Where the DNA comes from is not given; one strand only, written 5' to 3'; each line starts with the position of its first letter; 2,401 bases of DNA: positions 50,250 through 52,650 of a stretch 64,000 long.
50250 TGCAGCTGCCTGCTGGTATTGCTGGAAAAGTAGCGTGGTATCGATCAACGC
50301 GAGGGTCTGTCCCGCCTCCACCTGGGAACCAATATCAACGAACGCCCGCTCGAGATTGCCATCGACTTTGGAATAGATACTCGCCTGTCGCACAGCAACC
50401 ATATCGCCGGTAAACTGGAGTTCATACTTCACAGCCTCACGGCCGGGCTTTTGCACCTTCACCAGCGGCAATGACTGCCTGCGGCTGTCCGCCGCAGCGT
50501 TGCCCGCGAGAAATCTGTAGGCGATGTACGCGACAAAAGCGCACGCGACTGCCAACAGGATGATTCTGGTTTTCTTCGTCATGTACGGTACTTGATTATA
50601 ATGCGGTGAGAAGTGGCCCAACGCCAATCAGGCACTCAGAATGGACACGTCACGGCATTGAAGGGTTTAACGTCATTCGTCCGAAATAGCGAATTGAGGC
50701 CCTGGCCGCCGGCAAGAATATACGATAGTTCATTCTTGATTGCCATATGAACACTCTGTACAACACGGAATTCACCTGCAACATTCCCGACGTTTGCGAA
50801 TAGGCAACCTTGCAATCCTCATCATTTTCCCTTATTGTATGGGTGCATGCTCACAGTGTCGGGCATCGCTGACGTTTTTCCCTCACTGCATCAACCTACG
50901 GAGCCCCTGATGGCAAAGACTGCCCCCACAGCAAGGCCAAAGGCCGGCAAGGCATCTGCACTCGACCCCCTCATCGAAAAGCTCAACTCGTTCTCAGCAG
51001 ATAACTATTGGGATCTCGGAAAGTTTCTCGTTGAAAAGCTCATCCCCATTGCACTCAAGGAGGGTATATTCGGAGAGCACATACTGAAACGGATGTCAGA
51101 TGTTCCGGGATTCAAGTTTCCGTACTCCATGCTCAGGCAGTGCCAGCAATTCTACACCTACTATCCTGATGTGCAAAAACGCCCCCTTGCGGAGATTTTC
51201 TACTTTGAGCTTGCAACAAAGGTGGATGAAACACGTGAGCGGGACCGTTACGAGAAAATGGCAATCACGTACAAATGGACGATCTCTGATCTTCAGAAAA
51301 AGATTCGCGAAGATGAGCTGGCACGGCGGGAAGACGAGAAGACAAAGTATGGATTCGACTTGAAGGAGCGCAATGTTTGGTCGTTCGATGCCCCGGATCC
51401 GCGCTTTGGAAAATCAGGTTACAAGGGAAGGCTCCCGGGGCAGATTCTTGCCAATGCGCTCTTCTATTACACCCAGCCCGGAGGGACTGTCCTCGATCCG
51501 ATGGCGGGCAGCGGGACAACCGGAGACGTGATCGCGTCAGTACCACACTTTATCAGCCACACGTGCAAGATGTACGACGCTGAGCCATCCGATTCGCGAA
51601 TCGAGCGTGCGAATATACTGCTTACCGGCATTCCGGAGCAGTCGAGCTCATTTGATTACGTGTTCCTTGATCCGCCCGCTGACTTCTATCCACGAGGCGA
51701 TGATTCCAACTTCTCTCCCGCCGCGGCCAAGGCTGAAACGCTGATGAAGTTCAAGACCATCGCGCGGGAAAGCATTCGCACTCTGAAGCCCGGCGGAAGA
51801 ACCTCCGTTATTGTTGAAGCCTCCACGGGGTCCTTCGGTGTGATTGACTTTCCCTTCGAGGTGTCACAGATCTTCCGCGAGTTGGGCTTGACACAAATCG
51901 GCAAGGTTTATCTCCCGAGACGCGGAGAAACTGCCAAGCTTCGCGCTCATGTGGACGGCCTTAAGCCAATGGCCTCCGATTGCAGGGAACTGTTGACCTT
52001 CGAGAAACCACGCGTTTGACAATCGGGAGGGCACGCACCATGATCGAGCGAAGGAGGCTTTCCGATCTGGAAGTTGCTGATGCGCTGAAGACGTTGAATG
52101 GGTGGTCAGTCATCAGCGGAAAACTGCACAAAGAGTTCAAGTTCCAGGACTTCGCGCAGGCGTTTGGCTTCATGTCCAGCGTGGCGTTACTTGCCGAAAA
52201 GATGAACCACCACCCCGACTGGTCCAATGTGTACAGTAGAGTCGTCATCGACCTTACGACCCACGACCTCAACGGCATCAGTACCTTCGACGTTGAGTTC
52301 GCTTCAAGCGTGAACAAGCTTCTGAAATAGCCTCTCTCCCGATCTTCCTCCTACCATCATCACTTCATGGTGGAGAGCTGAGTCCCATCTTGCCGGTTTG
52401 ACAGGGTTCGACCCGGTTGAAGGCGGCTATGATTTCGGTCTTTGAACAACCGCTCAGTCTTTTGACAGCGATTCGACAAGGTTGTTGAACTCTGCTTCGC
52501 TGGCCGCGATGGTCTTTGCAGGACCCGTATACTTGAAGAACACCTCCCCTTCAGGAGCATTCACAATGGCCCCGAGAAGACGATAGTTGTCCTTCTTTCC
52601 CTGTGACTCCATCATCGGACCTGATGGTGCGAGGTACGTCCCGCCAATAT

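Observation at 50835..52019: Orphan methyltransferase-like protein with permuted DNA-MTase motifs, a DPPA catalytic-motif variant and an uncharacterised N-terminal domain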

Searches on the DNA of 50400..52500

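Call 73: search_rna_families(source=window, start=50400, end=52500, threshold=evalue, max_evalue=1)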
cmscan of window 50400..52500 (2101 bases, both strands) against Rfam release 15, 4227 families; matches with E-value up to 1: 0.
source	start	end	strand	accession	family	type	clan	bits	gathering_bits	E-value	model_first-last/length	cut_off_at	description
